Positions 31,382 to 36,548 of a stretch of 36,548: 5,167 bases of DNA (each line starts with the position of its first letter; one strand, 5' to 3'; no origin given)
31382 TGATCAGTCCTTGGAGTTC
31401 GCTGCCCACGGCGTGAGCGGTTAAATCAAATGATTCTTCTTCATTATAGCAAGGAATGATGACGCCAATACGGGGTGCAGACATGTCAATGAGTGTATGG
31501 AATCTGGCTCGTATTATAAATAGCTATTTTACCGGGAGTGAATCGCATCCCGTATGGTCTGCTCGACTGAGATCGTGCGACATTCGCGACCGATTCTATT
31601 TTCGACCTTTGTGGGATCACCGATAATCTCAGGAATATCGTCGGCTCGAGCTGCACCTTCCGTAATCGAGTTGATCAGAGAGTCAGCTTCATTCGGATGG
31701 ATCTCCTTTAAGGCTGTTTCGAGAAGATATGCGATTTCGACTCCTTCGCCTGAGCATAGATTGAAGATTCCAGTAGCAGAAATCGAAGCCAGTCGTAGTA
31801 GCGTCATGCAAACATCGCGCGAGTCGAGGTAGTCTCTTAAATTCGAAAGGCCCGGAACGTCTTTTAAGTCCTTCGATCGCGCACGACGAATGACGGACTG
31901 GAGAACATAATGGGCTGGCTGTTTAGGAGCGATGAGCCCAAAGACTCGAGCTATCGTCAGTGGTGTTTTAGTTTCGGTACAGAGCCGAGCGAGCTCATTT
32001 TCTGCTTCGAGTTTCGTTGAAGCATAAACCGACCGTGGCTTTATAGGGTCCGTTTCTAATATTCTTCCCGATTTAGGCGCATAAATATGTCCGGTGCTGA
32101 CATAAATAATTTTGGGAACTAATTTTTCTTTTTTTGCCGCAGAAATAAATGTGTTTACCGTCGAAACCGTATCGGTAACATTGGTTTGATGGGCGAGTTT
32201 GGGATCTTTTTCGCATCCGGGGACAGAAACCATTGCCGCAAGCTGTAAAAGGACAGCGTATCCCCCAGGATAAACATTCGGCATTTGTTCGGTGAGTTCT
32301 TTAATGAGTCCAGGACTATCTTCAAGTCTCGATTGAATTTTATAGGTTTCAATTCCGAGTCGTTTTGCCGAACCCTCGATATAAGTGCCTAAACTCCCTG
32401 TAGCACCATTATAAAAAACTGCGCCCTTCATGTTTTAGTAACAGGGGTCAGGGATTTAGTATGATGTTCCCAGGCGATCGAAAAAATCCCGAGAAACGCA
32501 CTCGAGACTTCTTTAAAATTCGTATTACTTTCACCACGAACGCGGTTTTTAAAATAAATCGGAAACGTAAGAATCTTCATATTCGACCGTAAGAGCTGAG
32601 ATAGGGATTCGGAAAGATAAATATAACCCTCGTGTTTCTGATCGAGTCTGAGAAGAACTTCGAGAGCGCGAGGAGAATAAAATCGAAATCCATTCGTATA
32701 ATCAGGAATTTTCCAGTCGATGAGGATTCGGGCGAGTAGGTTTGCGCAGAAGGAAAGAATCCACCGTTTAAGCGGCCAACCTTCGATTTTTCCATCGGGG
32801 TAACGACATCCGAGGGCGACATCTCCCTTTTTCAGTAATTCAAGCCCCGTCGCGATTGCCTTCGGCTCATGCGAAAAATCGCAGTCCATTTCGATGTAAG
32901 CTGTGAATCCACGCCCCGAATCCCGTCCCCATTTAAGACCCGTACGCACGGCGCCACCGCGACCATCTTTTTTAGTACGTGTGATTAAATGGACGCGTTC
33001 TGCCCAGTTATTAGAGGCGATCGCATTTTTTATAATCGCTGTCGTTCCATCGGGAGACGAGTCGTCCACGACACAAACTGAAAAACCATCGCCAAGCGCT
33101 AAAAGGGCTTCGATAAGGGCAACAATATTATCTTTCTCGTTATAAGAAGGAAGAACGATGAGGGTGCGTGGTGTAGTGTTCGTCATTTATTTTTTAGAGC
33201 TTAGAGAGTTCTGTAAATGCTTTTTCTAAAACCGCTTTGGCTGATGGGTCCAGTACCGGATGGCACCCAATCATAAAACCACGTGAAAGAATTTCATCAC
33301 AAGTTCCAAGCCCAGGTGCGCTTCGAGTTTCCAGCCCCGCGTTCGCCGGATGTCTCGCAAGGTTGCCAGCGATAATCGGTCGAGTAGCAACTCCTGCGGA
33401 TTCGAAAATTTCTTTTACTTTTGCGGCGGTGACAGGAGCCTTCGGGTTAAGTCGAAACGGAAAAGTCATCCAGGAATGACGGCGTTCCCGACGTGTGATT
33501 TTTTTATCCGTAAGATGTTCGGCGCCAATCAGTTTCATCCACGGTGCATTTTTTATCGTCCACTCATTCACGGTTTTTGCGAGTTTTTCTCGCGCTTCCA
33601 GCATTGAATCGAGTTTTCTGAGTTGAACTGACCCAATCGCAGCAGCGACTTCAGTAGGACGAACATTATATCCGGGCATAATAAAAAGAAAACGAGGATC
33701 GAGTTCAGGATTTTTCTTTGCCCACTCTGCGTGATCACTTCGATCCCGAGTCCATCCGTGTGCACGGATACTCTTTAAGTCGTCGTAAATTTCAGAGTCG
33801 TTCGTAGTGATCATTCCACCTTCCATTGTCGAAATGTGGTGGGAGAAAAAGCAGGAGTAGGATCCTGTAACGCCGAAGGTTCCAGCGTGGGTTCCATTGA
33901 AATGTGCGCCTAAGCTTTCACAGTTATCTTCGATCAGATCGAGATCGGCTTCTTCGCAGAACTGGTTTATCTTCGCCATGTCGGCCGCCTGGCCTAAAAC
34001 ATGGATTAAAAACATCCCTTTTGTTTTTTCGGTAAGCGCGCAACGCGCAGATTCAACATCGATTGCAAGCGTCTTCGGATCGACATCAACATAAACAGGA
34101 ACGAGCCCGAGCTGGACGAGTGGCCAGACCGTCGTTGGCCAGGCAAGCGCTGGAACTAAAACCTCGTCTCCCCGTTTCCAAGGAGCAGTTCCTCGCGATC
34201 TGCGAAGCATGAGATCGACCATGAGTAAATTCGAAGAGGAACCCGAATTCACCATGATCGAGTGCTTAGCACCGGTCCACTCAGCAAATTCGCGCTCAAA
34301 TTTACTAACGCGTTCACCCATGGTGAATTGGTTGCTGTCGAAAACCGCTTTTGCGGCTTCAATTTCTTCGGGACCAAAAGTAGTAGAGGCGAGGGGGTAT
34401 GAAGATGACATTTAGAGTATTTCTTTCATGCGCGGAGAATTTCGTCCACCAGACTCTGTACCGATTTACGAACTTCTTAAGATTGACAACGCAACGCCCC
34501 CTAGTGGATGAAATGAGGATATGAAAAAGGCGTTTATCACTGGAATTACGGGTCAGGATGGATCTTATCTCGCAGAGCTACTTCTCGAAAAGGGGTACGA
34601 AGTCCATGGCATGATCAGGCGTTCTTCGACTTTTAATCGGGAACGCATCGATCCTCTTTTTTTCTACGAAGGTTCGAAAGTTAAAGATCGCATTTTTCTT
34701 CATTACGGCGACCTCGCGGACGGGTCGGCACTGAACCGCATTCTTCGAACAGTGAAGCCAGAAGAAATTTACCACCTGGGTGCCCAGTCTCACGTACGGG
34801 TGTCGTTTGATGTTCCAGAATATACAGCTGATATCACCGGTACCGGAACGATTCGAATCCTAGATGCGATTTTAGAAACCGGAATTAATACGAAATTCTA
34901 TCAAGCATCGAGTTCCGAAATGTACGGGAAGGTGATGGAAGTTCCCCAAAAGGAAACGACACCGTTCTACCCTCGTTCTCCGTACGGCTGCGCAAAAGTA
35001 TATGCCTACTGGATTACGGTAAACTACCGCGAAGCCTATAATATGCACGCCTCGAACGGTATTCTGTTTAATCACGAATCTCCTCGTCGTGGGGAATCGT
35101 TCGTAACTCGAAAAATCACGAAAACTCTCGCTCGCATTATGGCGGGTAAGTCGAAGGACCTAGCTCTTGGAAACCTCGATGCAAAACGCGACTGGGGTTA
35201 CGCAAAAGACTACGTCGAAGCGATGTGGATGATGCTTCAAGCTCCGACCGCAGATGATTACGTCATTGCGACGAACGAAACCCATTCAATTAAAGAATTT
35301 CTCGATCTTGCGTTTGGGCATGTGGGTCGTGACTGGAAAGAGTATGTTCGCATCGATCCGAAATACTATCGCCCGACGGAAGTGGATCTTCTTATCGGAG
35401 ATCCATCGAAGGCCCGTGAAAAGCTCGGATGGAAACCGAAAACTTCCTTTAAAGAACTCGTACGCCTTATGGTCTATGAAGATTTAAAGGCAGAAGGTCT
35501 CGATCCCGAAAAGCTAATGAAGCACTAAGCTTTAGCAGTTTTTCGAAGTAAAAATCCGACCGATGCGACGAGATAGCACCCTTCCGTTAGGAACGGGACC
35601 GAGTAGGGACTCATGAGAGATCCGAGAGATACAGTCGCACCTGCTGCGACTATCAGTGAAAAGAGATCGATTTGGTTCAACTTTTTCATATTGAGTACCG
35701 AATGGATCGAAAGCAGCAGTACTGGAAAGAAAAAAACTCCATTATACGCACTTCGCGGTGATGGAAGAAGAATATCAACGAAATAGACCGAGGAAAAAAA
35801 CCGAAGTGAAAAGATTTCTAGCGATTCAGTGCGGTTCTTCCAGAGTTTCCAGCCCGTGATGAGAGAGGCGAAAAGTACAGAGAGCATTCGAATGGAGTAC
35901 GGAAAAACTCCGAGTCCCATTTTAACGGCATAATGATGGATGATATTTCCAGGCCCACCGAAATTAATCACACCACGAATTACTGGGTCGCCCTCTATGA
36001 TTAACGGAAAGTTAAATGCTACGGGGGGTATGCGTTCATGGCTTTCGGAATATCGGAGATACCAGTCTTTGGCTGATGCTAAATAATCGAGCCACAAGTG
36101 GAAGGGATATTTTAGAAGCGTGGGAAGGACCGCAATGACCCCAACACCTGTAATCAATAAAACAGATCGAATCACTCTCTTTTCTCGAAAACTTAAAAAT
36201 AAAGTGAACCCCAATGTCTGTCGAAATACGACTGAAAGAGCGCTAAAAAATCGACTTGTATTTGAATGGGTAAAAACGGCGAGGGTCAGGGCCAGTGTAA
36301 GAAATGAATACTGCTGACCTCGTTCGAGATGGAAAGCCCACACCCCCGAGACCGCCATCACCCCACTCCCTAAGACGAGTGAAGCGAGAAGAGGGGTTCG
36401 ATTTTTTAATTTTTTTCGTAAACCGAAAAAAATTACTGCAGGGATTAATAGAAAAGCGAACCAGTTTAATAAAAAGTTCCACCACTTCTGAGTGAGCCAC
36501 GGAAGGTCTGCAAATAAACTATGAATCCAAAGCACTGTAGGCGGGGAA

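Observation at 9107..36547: Unusual density of GT-C-like polytopic proteins and lipid-carrier GT2 synthases, with no small GtrA/ArnEF-type flippase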

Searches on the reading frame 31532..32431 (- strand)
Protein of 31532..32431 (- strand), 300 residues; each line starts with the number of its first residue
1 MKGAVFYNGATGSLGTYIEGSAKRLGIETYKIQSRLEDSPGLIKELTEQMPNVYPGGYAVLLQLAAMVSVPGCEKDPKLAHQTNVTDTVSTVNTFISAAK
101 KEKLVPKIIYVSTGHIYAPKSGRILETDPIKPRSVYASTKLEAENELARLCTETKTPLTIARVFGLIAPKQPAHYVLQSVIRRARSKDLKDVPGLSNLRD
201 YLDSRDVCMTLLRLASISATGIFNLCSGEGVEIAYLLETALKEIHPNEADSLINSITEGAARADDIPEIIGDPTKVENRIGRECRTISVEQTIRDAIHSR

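Call 6: search_protein_families(library=pfam, proteins=[window:31532-32431:-], max_evalue=0.01)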
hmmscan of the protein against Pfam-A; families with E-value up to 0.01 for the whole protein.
window:31532-32431:- (300 aa): 4 families
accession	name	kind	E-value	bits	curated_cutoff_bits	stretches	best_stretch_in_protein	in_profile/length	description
PF01370.27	Epimerase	-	1e-16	61.6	20.9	1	9-217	5-227/240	NAD dependent epimerase/dehydratase family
PF16363.11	GDP_Man_Dehyd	-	5.8e-16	59.3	27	1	62-294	80-330/332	GDP-mannose 4,6 dehydratase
PF04321.23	RmlD_sub_bind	-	9.8e-11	41.7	27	1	5-154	3-143/287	RmlD substrate binding domain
PF02719.21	Polysacc_synt_2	-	0.0081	15.8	20.2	0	59-119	79-134/293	Polysaccharide biosynthesis protein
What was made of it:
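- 31529..32431 (-): SDR-type sugar epimerase or reductase between GT2c and GT2b. Pfam Epimerase 1e-16 (call 6)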

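Call 31: search_protein_families(library=ncbifam, proteins=[window:31532-32431:-], max_evalue=0.00001)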
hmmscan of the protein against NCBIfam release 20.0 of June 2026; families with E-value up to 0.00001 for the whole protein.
window:31532-32431:- (300 aa): 4 families
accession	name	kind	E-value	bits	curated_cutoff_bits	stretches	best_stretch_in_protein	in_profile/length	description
TIGR04180.1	EDH_00030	hypoth_equivalog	6.3e-15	55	475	1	57-240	70-252/297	NAD-dependent 4,6-dehydratase LegB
TIGR01179.1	galE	equivalog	9.4e-11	41.1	262.3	1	61-164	74-174/332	UDP-glucose 4-epimerase GalE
TIGR01214.1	rmlD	equivalog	2.7e-09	36.5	224.05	1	8-185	5-168/285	dTDP-4-dehydrorhamnose reductase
TIGR01181.1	dTDP_gluc_dehyt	equivalog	2.9e-08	33.2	365.1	1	60-296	76-307/321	dTDP-glucose 4,6-dehydratase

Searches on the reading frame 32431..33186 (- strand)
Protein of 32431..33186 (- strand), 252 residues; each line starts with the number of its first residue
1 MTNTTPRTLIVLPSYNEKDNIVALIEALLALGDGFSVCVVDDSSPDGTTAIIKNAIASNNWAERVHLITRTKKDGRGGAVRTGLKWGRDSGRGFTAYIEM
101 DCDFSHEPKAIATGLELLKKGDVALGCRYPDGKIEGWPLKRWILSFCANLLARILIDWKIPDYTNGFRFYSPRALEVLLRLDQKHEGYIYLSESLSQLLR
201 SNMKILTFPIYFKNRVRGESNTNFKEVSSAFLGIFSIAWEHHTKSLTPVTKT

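Call 5: search_protein_families(library=pfam, proteins=[window:32431-33186:-], max_evalue=0.01)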
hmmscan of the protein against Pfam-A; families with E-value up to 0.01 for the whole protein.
window:32431-33186:- (252 aa): 1 family
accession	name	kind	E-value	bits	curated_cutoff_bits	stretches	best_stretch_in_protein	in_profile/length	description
PF00535.33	Glycos_transf_2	-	1.2e-22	81.1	23.3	1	10-177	2-166/168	Glycosyl transferase family 2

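Call 31: search_protein_families(library=ncbifam, proteins=[window:32431-33186:-], max_evalue=0.00001)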
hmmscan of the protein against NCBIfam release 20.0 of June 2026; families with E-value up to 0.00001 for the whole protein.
window:32431-33186:- (252 aa): 7 families
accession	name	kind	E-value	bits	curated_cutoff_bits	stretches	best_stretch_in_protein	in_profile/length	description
NF058614.1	PPMAGASynPpgS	equivalog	3.2e-11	43.1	370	1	9-193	3-177/226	polyprenyl-phospho-N-acetylgalactosaminyl synthase PpgS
NF047588.1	GlcsyltransPgfSStrep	equivalog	3.8e-09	36.2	500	1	10-236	5-220/308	glycosyltransferase PgfS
TIGR03469.1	HpnB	hypoth_equivalog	2.2e-08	33.5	379.25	1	4-123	42-165/386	hopene-associated glycosyltransferase HpnB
TIGR04182.1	glyco_TIGR04182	equivalog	3.6e-08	33.2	325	1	10-229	4-206/293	S-layer glycoprotein N-glycosyltransferase AglJ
TIGR03937.1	PgaC_IcaA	equivalog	4.8e-07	29.1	422.3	1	5-87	44-124/407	poly-beta-1,6-N-acetyl-D-glucosamine synthase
NF047683.1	TeichurnBiosyTuaG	equivalog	1.6e-06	27.9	400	1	1-125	1-118/252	teichuronic acid biosynthesis protein TuaG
TIGR04283.1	glyco_like_mftF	equivalog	5.8e-06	26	182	1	10-83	3-67/221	TIGR04283 family arsenosugar biosynthesis glycosyltransferase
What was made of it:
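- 32428..33186 (-): GT2c: DPMS/PpgS-like polyprenyl-phosphate sugar synthase catalytic domain without C-terminal TM helices. PpgS 3.2e-11 (call 31).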

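Call 81: search_solved_structures(query=window:32431-33186:-, max_evalue=0.001)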
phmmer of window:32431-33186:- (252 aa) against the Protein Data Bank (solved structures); distinct sequences matched with E-value up to 0.001: 6.
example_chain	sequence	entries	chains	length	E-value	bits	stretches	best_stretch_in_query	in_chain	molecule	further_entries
5mlz_A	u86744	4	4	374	5e-21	78.5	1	8-240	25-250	Dolichol monophosphate mannose synthase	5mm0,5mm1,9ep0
5eke_A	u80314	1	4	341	1.5e-06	31.1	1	2-185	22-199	Uncharacterized glycosyltransferase sll0501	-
5ekp_C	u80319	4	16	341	2.3e-06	30.5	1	2-184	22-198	Uncharacterized glycosyltransferase sll0501 | Glycosyltransferase sll0501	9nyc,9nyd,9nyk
9nye_A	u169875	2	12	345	2.4e-06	30.4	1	2-184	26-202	Glycosyltransferase sll0501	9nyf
2z87_A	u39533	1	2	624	5.5e-06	29.2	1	5-131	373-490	Chondroitin synthase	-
2z86_A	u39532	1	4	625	5.6e-06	29.2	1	5-131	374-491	Chondroitin synthase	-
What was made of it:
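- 32428..33186 (-): 5MLZ 5e-21 (call 81).
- Checked: GT2c matches P. furiosus dolichol-P-mannose synthase at 5e-21 (call 81).
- GT2c matches DPMS (call 81).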

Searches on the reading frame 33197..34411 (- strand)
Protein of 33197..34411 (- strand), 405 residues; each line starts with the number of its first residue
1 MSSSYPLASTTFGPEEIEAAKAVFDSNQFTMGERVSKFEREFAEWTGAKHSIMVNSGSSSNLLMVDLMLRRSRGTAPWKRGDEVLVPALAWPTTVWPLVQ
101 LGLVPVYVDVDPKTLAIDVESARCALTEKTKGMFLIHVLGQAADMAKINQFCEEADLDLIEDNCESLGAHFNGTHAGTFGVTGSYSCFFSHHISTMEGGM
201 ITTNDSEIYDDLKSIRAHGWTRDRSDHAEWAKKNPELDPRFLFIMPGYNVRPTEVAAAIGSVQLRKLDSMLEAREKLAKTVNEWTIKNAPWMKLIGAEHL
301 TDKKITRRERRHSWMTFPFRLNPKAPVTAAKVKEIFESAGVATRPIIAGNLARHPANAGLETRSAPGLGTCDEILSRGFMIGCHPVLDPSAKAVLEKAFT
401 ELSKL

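Call 31: search_protein_families(library=ncbifam, proteins=[window:33197-34411:-], max_evalue=0.00001)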
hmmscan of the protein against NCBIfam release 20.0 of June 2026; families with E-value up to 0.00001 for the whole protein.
window:33197-34411:- (405 aa): 7 families
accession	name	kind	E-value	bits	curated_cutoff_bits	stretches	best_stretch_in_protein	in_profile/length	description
NF011936.0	PRK15407.1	equivalog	6.6e-78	262.3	423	1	9-395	41-428/440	lipopolysaccharide biosynthesis protein RfbH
TIGR03588.1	PseC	equivalog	3.2e-49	167.8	423.5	1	12-295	9-285/380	UDP-4-amino-4,6-dideoxy-N-acetyl-beta-L-altrosamine transaminase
NF008658.2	PRK11658.1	equivalog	5.8e-45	153.5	631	1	3-295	3-280/379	UDP-4-amino-4-deoxy-L-arabinose aminotransferase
TIGR04181.1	NHT_00031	hypoth_equivalog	1.2e-40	139.6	420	1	7-296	3-286/359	LegC family aminotransferase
NF008687.0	PRK11706.1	equivalog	1.4e-29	103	375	1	15-281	12-263/375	dTDP-4-amino-4,6-dideoxygalactose transaminase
TIGR04427.1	PLP_DesI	equivalog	5.7e-26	91.5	650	1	29-226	47-235/390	dTDP-4-dehydro-6-deoxyglucose aminotransferase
TIGR02379.1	ECA_wecE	subfamily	1.5e-21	76.6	434.85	1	14-270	12-253/376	dTDP-4-amino-4,6-dideoxy-D-glucose transaminase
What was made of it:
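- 33194..34411 (-): DegT-family PLP enzyme; the best match is RfbH (CDP-sugar 3-dehydrase). NF011936 6.6e-78 (call 31)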

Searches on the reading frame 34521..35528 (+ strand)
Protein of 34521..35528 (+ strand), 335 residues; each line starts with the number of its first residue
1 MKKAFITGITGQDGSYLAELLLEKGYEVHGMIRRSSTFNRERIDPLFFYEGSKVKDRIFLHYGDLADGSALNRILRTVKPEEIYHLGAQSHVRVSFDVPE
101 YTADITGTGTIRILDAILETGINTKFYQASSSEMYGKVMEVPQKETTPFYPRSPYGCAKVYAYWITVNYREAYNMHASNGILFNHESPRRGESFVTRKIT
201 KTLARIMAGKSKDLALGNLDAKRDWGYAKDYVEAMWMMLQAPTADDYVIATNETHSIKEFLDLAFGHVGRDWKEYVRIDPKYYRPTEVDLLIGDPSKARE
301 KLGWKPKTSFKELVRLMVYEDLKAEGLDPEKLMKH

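Call 10: find_encoding_contigs(protein=window:34521-35528:+, flank=10000, max_places=4)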
Protein window:34521-35528:+ (335 aa): no gene with exactly this product is on record in the collection.

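Call 31: search_protein_families(library=ncbifam, proteins=[window:34521-35525:+], max_evalue=0.00001)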
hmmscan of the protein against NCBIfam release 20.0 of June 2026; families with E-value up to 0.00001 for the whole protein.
window:34521-35525:+ (335 aa): 12 families
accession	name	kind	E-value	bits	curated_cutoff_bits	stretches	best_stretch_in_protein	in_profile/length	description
TIGR01472.1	gmd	equivalog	9.4e-162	538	415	1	2-323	1-340/342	GDP-mannose 4,6-dehydratase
TIGR04180.1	EDH_00030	hypoth_equivalog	2.5e-34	118.7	475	1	5-308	2-296/297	NAD-dependent 4,6-dehydratase LegB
TIGR01181.1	dTDP_gluc_dehyt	equivalog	5e-28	98.1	365.1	1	55-318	49-308/321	dTDP-glucose 4,6-dehydratase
TIGR02622.1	CDP_4_6_dhtase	equivalog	7.3e-23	81.3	278.45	1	2-318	5-327/352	CDP-glucose 4,6-dehydratase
TIGR01179.1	galE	equivalog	1.2e-22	80.2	262.3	1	5-311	3-315/332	UDP-glucose 4-epimerase GalE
NF007582.0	PRK10217.1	equivalog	1.4e-14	54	698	1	51-254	46-257/355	dTDP-glucose 4,6-dehydratase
NF007490.0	PRK10084.1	subfamily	1.6e-11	43.8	649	1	56-318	50-331/361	dTDP-glucose 4,6-dehydratase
NF043036.1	ErythonDh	equivalog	5.4e-09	35.7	325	1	4-169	3-163/321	D-erythronate dehydrogenase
NF007956.0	PRK10675.1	subfamily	3.8e-08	32.8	394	1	5-173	4-167/338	UDP-glucose 4-epimerase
TIGR03466.1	HpnA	hypoth_equivalog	3.9e-08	32.6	367.65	1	3-156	2-139/327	hopanoid-associated sugar epimerase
NF052578.1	StrlDmthSdmBMthl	equivalog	4.8e-06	26.6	600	1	5-263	4-240/328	sterol demethylase protein SdmB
NF011728.1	PRK15181.1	equivalog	6.9e-06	25.3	760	1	2-312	16-328/348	Vi polysaccharide biosynthesis UDP-N-acetylglucosaminuronic acid C-4 epimerase TviC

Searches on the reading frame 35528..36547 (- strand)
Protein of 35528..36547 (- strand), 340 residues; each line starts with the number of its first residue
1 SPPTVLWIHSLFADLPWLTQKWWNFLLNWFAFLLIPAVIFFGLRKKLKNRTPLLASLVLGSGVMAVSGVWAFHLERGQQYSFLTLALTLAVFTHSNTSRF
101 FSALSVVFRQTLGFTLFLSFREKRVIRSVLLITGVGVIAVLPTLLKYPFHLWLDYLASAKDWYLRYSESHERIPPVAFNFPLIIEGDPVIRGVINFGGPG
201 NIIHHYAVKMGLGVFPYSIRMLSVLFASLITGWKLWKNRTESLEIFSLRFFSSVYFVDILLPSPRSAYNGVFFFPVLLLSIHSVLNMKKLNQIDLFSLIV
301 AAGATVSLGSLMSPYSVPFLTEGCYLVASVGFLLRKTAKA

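Call 4: search_protein_families(library=pfam, proteins=[window:35528-36547:-], max_evalue=1)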
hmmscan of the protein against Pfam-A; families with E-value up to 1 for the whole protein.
window:35528-36547:- (340 aa): 1 family
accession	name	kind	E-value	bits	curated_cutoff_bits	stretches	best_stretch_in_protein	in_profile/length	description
PF24283.1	DUF7471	-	0.23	12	27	1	58-89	11-42/86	Family of unknown function (DUF7471)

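Call 7: search_protein_families(library=ncbifam, proteins=[window:35528-36547:-], max_evalue=1)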
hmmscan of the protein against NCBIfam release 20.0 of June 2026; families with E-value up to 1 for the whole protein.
window:35528-36547:- (340 aa): 0 families

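Call 83: search_protein_families(library=phrogs, proteins=[window:35528-36547:-], max_evalue=1)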
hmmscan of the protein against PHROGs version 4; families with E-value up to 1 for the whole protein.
window:35528-36547:- (340 aa): 1 family
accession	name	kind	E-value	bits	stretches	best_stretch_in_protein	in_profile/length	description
phrog_21287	-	moron, auxiliary metabolic gene and host takeover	0.29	11.7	1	219-284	12-77/157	membrane associated protein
